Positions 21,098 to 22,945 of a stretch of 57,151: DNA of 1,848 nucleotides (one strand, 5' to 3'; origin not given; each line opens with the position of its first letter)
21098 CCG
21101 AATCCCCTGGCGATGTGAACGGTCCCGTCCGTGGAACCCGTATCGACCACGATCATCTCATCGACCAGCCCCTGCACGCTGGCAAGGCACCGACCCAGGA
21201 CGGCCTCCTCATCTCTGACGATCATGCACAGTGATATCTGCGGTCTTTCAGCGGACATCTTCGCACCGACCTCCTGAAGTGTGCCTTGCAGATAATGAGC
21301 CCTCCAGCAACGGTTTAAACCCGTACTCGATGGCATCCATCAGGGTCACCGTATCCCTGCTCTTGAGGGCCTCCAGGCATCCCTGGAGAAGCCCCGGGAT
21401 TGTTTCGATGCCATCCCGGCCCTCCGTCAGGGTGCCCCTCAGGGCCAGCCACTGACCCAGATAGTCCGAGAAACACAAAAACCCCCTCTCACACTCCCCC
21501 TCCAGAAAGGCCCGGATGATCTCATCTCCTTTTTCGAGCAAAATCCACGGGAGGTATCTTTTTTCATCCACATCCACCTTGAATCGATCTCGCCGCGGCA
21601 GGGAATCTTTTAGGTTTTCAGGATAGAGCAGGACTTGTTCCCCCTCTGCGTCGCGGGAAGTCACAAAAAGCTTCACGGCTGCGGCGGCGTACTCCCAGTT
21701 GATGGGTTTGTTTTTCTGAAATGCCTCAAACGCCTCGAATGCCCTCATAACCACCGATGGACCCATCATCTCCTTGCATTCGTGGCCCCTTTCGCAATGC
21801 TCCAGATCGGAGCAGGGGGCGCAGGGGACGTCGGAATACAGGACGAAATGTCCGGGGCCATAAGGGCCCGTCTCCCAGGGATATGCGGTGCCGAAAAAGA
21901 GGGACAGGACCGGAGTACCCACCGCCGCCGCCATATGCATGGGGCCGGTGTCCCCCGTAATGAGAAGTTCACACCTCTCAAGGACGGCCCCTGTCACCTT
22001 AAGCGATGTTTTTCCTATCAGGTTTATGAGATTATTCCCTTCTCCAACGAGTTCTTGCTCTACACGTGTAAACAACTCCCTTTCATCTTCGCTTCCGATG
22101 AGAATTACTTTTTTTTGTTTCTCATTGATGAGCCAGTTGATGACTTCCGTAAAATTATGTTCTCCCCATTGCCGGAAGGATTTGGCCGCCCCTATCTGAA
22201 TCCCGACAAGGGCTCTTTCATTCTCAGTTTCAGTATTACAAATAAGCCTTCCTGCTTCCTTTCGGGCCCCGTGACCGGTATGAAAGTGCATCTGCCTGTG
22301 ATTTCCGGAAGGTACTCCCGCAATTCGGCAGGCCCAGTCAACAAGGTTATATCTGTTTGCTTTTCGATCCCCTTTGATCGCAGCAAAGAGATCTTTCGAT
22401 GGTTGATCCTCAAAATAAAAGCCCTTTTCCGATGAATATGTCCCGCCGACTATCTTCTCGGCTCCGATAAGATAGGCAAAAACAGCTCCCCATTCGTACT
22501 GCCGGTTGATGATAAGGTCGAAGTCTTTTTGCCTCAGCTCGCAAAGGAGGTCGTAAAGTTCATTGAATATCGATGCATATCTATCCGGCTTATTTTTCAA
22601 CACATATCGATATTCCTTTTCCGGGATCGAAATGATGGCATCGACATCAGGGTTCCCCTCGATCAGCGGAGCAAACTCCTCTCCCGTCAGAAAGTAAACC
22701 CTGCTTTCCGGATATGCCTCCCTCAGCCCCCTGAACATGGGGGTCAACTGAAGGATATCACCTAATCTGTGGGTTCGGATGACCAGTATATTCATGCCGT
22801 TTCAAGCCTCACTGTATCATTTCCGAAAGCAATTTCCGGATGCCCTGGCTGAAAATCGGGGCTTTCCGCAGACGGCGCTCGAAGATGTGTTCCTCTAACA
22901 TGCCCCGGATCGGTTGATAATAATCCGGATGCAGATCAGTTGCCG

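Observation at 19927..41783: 22 tightly packed genes form a ~22-kb pseudaminic-acid type flagellin glycosylation island abutting the flagellin gene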

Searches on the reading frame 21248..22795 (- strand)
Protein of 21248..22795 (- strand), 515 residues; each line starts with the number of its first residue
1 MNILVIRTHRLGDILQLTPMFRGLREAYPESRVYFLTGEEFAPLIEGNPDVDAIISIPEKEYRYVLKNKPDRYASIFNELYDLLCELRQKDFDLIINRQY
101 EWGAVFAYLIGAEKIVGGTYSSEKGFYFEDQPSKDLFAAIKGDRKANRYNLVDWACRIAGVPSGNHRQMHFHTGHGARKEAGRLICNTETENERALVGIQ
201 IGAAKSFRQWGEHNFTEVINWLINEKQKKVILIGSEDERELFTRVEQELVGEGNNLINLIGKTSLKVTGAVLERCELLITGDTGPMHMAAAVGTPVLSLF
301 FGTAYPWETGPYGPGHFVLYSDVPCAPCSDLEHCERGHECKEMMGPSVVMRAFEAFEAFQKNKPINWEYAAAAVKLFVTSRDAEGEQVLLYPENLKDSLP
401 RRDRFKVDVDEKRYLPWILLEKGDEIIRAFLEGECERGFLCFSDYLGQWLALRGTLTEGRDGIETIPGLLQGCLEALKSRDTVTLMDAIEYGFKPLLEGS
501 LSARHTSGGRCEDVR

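Call 6: search_protein_families(library=ncbifam, proteins=[window:21248-22795:-], max_evalue=0.00001)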
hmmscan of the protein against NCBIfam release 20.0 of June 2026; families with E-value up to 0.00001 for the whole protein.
window:21248-22795:- (515 aa): 6 families
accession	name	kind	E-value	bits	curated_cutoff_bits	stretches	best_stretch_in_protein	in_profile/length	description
TIGR02201.1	heptsyl_trn_III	equivalog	2e-28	99.4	170.2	1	3-303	2-289/344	putative lipopolysaccharide heptosyltransferase III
TIGR02195.1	heptsyl_trn_II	equivalog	1.1e-26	93.8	134.6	1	189-355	169-336/339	lipopolysaccharide heptosyltransferase II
NF007742.0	PRK10422.1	equivalog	5.1e-26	91.3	467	1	2-305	7-293/352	lipopolysaccharide core heptosyltransferase RfaQ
TIGR02193.1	heptsyl_trn_I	equivalog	1e-24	87.4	185.3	1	2-317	1-297/320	lipopolysaccharide heptosyltransferase I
NF008162.0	PRK10916.1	equivalog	4.3e-17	62.3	569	1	185-311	171-297/348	ADP-heptose--LPS heptosyltransferase RfaF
NF008204.0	PRK10964.1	equivalog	1.2e-12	47.6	437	1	188-319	173-297/322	lipopolysaccharide heptosyltransferase RfaC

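Call 7: search_protein_families(library=pfam, proteins=[window:21248-22795:-], max_evalue=0.001)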
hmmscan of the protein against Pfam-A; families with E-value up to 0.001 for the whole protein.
window:21248-22795:- (515 aa): 1 family
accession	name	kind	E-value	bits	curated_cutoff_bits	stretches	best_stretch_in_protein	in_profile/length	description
PF01075.23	Glyco_transf_9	-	6e-28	98.2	22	1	85-331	6-239/247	Glycosyltransferase family 9 (heptosyltransferase)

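Call 14: search_solved_structures(query=window:21248-22795:-, max_evalue=0.01, show_alignments=2)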
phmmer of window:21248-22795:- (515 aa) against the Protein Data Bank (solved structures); distinct sequences matched with E-value up to 0.01: 5.
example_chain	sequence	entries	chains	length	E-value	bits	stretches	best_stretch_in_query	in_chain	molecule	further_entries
3tov_A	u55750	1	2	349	9.4e-19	70.6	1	4-318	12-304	Glycosyl transferase family 9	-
1psw_A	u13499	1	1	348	4.4e-12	48.6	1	186-311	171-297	ADP-HEPTOSE LPS HEPTOSYLTRANSFERASE II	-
2gt1_A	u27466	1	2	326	1.6e-07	33.5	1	204-318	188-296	Lipopolysaccharide heptosyltransferase-1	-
6dfe_A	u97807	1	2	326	1.6e-07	33.5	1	204-318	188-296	ADP-heptose--LPS heptosyltransferase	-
2h1f_A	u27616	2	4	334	1.7e-07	33.4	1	204-318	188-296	Lipopolysaccharide heptosyltransferase-1 | Lipopolysaccharide heptosyltransferase 1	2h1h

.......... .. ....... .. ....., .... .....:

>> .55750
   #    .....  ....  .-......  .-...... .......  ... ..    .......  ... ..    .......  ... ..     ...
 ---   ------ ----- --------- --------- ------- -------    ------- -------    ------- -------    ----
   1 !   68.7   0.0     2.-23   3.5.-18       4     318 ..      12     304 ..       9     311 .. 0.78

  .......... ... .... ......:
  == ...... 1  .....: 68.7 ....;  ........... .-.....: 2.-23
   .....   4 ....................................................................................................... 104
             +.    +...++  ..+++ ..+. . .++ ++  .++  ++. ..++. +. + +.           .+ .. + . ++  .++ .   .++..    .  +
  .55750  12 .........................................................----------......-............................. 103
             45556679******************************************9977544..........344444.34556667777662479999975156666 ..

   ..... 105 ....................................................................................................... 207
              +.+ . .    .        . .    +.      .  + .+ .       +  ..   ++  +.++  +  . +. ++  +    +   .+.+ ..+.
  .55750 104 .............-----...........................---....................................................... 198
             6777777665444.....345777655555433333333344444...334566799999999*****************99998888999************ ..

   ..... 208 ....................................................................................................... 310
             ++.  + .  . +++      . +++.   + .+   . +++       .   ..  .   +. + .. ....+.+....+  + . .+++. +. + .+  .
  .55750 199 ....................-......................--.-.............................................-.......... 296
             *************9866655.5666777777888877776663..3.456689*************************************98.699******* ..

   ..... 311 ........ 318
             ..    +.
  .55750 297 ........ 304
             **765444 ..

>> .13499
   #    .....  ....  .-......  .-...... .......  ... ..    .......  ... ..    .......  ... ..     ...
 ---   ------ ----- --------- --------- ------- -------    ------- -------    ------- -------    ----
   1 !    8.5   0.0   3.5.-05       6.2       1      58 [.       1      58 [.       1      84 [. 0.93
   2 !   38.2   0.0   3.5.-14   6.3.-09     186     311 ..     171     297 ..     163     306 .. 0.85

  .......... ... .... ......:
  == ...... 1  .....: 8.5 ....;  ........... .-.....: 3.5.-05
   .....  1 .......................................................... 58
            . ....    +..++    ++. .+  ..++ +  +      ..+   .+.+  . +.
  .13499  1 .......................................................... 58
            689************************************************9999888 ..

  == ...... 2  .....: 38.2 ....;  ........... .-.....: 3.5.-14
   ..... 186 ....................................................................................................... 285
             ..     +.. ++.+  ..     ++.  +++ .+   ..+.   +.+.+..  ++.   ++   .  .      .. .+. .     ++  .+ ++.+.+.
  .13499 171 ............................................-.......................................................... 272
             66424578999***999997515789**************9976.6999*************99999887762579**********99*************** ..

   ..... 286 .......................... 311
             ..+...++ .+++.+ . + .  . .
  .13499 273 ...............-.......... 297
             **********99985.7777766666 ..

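Call 16: find_encoding_contigs(protein=window:21248-22795:-, flank=10000, max_places=6)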
Protein window:21248-22795:- (515 aa): 1 contig read that carries it; 1 place shown.
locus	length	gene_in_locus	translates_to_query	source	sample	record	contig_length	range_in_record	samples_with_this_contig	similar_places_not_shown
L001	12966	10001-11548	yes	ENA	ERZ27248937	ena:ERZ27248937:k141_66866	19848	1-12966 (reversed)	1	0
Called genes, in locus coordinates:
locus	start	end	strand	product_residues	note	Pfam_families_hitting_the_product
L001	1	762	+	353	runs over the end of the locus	PF03102:NeuB, PF08666:SAF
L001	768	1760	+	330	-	PF21360:PylC-like_N, PF02655:ATP-grasp_3, PF07478:Dala_Dala_lig_C, PF02786:CPSase_L_D2 (faint), PF13535:ATP-grasp_4 (weak), PF15632:ATPgrasp_Ter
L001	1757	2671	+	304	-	PF01073:3Beta_HSD, PF01370:Epimerase, PF02719:Polysacc_synt_2, PF04321:RmlD_sub_bind, PF13460:NAD_binding_10, PF16363:GDP_Man_Dehyd, PF07993:NAD_binding_4 (weak)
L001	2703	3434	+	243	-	PF05711:TylF, PF01596:Methyltransf_3 (faint), PF13578:Methyltransf_24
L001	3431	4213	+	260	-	PF00459:Inositol_P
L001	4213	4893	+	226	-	PF02585:PIG-L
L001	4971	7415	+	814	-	PF13176:TPR_7 (faint), PF13181:TPR_8 (faint), PF13424:TPR_12 (faint), PF13428:TPR_14 (faint), PF14559:TPR_19 (faint), PF07719:TPR_2 (faint), PF13432:TPR_16 (faint), PF00535:Glycos_transf_2, +1 more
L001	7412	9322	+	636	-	PF20157:Maf_flag10_N, PF01973:MptE-like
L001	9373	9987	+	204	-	PF20157:Maf_flag10_N (faint)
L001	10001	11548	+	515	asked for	PF01075:Glyco_transf_9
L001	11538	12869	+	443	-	PF00535:Glycos_transf_2, PF13371:TPR_9 (faint), PF13428:TPR_14 (faint), PF00515:TPR_1 (faint), PF07719:TPR_2 (faint), PF23914:TPR_CcmH_CycH (weak), PF14559:TPR_19 (weak), PF13432:TPR_16, +8 more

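Call 24: find_homologous_proteins(query=window:21248-22795:-, max_evalue=1e-10)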
Query window:21248-22795:- (515 aa): 502 proteins with E <= 1e-10 among 8000 candidates; the best 120 are listed.
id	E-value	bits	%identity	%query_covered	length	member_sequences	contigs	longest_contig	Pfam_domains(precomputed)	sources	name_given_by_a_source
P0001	0.0e+0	1204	100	100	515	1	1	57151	PF01075.24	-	-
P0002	3.8e-289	978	82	100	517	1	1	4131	PF01075.24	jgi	jgi:ADP-heptose:LPS heptosyltransferase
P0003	1.6e-219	748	66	97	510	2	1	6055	PF01075.24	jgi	-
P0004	5.9e-219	746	66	97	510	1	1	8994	PF01075.24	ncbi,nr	ncbi:MAG: glycosyltransferase family 9 protein [Deltaproteobacteria bacterium]|nr:glycosyltransferas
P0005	3.9e-213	727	64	97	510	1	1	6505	PF01075.24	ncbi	-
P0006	3.9e-210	717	64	97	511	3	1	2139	PF01075.24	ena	-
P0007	2.2e-206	705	62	99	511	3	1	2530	PF01075.24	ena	-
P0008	5.5e-202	690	63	97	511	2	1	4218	PF01075.24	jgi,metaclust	metaclust:\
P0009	1.3e-199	682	59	98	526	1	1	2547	PF01075.24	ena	-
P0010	5.1e-198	677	61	98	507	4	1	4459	PF01075.24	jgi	jgi:heptosyltransferase-2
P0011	1.4e-192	659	58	100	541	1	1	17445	PF01075.24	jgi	jgi:ADP-heptose:LPS heptosyltransferase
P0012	2.5e-191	655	59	97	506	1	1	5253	PF01075.24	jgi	-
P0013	6.8e-189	647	56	99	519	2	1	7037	PF01075.24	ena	-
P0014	9.7e-189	646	58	95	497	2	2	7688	PF01075.24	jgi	-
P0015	3.6e-188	645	55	98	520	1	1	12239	PF01075.24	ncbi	ncbi:MAG: glycosyltransferase family 9 protein [Pseudomonadota bacterium]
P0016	1.8e-185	636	55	99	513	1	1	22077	PF01075.24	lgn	-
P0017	7.7e-185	634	56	98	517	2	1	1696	PF01075.24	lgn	-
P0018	1.3e-184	633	56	98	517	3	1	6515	PF01075.24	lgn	-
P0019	6.9e-179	614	54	97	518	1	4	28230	PF01075.24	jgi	-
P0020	2.5e-176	605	55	95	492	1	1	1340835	PF01075.24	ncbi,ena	-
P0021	4.1e-176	605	53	97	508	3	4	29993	PF01075.24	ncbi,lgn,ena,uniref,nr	uniref:Glycosyltransferase family 9 protein n=1 Tax=Candidatus Desulfatibia profunda TaxID=2841695 R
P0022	2.0e-164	566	52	94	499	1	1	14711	PF01075.24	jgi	-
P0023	4.5e-160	552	52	96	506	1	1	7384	PF01075.24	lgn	-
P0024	1.8e-151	523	50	96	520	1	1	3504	PF01075.24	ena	-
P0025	9.3e-150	518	49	97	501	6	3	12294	PF01075.24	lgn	-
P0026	1.1e-147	511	51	93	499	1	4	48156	PF01075.24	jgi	-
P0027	3.3e-145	503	48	97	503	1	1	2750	PF01075.24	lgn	-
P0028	3.9e-144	499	47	97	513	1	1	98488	PF26154.2,PF01075.24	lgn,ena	-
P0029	1.6e-139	484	47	97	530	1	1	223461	PF26154.2,PF01075.24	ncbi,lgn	ncbi:MAG: glycosyltransferase family 9 protein [Thermodesulfobacteriota bacterium]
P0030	1.7e-139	484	47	97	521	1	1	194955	PF26154.2,PF01075.24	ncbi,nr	ncbi:MAG: glycosyltransferase family 9 protein [Thermodesulfobacteriota bacterium]|nr:glycosyltransf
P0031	5.4e-139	482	47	97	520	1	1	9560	PF01075.24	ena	-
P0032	2.1e-138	480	70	61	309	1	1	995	PF01075.24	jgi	jgi:hypothetical protein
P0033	2.6e-138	480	46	99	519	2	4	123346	PF01075.24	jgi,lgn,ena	-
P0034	3.0e-138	480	47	97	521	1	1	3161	PF01075.24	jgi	-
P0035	3.0e-138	480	47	97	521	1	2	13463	PF26154.2,PF01075.24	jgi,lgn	-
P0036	3.2e-138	480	47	97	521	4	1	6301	PF26154.2,PF01075.24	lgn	-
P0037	3.9e-138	479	46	97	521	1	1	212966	PF26154.2,PF01075.24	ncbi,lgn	ncbi:MAG: glycosyltransferase family 9 protein [Thermodesulfobacteriota bacterium]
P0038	7.3e-136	472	46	98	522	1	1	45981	PF01075.24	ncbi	ncbi:MAG: glycosyltransferase family 9 protein [Pseudomonadota bacterium]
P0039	7.6e-136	472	44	97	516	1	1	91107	PF26154.2,PF01075.24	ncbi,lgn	-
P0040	3.9e-135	470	45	97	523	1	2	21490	PF01075.24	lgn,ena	-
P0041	4.3e-135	469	46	97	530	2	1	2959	PF26154.2,PF01075.24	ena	-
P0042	3.5e-134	466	46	97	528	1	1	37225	PF26154.2,PF01075.24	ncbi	-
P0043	3.7e-134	466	47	97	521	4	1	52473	PF01075.24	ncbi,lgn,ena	-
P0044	8.0e-134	465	44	97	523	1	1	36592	PF26154.2,PF01075.24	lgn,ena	-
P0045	1.0e-133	465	44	99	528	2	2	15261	PF01075.24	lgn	-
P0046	6.3e-133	462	43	97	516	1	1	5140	PF26154.2,PF01075.24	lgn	-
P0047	2.0e-132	461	45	97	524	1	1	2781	PF01075.24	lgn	-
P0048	3.6e-132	460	43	97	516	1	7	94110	PF26154.2,PF01075.24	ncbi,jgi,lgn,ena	-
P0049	2.8e-131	457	44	97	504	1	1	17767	PF26154.2,PF01075.24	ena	-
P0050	4.2e-130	453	45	98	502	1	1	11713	PF01075.24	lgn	-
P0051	6.2e-130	452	44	96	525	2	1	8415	PF26154.2,PF01075.24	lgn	-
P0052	1.6e-129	451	44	99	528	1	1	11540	PF01075.24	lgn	-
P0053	2.4e-129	450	44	98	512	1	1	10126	PF01075.24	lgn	-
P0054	3.7e-129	450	44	97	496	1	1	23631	PF01075.24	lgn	-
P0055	4.7e-129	449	44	97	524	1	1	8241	PF01075.24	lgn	-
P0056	5.1e-129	449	44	97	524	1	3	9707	PF01075.24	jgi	jgi:ADP-heptose:LPS heptosyltransferase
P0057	3.5e-128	447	44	97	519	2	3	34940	PF01075.24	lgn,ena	-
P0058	4.4e-128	446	44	96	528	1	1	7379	PF01075.24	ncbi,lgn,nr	ncbi:MAG: glycosyltransferase family 9 protein [Syntrophales bacterium LBB04]|nr:glycosyltransferase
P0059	5.3e-128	446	44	98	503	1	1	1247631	PF01075.24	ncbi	ncbi:MAG: glycosyltransferase family 9 protein [Smithellaceae bacterium]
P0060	1.5e-127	445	43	99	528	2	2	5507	PF01075.24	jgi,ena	-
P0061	4.7e-127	443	44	99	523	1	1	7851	PF01075.24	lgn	-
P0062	4.7e-124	433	43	98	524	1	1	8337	PF01075.24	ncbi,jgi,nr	ncbi:MAG: glycosyltransferase family 9 protein [Deltaproteobacteria bacterium]|nr:MAG: glycosyltrans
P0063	8.4e-124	432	43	96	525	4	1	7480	PF01075.24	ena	-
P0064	9.6e-124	432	62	62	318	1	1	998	PF01075.24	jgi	-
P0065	5.1e-123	430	41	99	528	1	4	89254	PF01075.24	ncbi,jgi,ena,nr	ncbi:MAG: glycosyltransferase family 9 protein [Deltaproteobacteria bacterium]|nr:MAG: glycosyltrans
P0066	2.3e-122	427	44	97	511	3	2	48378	PF01075.24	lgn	-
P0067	2.3e-120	421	43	97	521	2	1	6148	PF26154.2,PF01075.24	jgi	jgi:ADP-heptose:LPS heptosyltransferase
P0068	2.0e-119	418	42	96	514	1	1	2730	PF01075.24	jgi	jgi:ADP-heptose:LPS heptosyltransferase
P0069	1.0e-118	415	44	95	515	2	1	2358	PF01075.24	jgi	-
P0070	7.1e-116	406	42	96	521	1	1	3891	PF01075.24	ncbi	-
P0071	2.6e-114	401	41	99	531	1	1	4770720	PF01075.24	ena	-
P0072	4.2e-113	397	40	97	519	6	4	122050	PF01075.24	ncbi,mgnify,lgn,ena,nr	ncbi:MAG TPA: glycosyltransferase family 9 protein [Syntrophales bacterium]|mgnify:FL=1|nr:glycosylt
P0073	6.2e-113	396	39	97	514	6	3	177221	PF01075.24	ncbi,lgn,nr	ncbi:MAG: glycosyltransferase family 9 protein [Syntrophales bacterium]|nr:glycosyltransferase famil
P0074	8.2e-113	396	41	92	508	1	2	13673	PF01075.24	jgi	jgi:ADP-heptose:LPS heptosyltransferase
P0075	4.1e-112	394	41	95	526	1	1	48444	PF01075.24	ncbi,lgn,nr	ncbi:MAG: glycosyltransferase family 9 protein [Deltaproteobacteria bacterium]|nr:glycosyltransferas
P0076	1.4e-111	392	40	98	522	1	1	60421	PF01075.24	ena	-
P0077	1.7e-111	392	44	96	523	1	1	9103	PF01075.24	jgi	-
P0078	5.0e-108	380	40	95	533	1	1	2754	PF01075.24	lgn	-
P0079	1.4e-105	372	41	96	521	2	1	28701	PF01075.24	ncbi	-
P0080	1.2e-104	369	40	97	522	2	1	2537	PF01075.24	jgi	-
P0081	3.1e-104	368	40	96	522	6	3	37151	PF01075.24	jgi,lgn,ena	jgi:heptosyltransferase-2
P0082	4.5e-104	367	38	96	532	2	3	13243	PF01075.24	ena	-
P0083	5.8e-101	357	38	96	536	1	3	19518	PF01075.24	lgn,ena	-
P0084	7.4e-98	347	38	96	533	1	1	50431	PF01075.24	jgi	-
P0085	1.0e-97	346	37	97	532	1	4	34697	PF01075.24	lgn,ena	-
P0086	4.0e-96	341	37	96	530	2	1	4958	PF01075.24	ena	-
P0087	9.3e-96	340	37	96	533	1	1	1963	PF01075.24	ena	-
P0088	1.9e-70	256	36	76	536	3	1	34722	PF01075.24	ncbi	-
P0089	5.1e-70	255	40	66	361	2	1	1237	PF01075.24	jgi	jgi:hypothetical protein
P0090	2.6e-60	223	40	64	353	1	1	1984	PF01075.24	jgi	jgi:hypothetical protein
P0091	4.8e-52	195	35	68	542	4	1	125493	PF01075.24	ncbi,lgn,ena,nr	ncbi:MAG TPA: glycosyltransferase family 9 protein [Candidatus Binatia bacterium]|nr:glycosyltransfe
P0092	1.1e-51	194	35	65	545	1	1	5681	PF01075.24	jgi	jgi:ADP-heptose:LPS heptosyltransferase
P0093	1.7e-51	194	34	75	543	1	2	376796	PF01075.24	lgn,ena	-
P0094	2.4e-51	193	32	80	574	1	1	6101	PF01075.24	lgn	-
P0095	3.6e-51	192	35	68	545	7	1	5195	PF01075.24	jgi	-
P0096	6.7e-51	192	29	69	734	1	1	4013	PF01075.24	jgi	jgi:heptosyltransferase-2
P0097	1.0e-50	191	33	68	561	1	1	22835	PF01075.24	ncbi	-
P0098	2.8e-49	186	32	77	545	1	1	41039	PF01075.24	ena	-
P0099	5.1e-48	182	32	67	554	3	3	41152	PF01075.24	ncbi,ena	-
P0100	9.8e-48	181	34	69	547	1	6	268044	PF01075.24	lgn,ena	-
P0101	6.8e-47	178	32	69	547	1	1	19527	PF01075.24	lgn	-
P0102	1.5e-46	177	31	68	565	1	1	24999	PF01075.24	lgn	-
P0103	2.5e-46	177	30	68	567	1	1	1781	PF01075.24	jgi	jgi:ADP-heptose:LPS heptosyltransferase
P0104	3.4e-46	176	30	74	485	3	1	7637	PF01075.24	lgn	-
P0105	1.2e-45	174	31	66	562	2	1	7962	PF01075.24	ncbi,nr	ncbi:MAG: glycosyltransferase family 9 protein [Candidatus Dadabacteria bacterium]|nr:MAG: glycosylt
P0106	1.3e-45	174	31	70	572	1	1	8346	PF01075.24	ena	-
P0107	3.6e-45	173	31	68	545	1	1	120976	PF01075.24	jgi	-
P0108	4.8e-45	172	31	74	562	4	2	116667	PF01075.24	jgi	jgi:ADP-heptose:LPS heptosyltransferase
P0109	5.5e-45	172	29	93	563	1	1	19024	PF01075.24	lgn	-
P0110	6.0e-44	169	31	68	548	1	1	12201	PF01075.24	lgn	-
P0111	6.1e-44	169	32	68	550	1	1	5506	PF01075.24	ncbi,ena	-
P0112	4.9e-43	166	30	67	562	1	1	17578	PF01075.24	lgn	-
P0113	3.5e-42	163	32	34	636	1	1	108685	PF01075.24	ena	-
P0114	1.7e-41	161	32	68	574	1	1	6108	PF01075.24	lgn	-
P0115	2.2e-41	160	29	68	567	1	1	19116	PF01075.24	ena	-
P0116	4.3e-41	159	30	67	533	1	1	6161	PF01075.24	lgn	-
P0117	4.7e-40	156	30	76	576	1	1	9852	PF01075.24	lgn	-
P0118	7.9e-40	155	29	69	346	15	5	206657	PF01075.24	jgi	jgi:3-deoxy-D-manno-octulosonic-acid transferase/heptosyltransferase-1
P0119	1.1e-39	155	30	69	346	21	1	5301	PF01075.24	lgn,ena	-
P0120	3.5e-39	153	30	69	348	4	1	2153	PF01075.24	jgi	jgi:3-deoxy-D-manno-octulosonic-acid transferase/heptosyltransferase-1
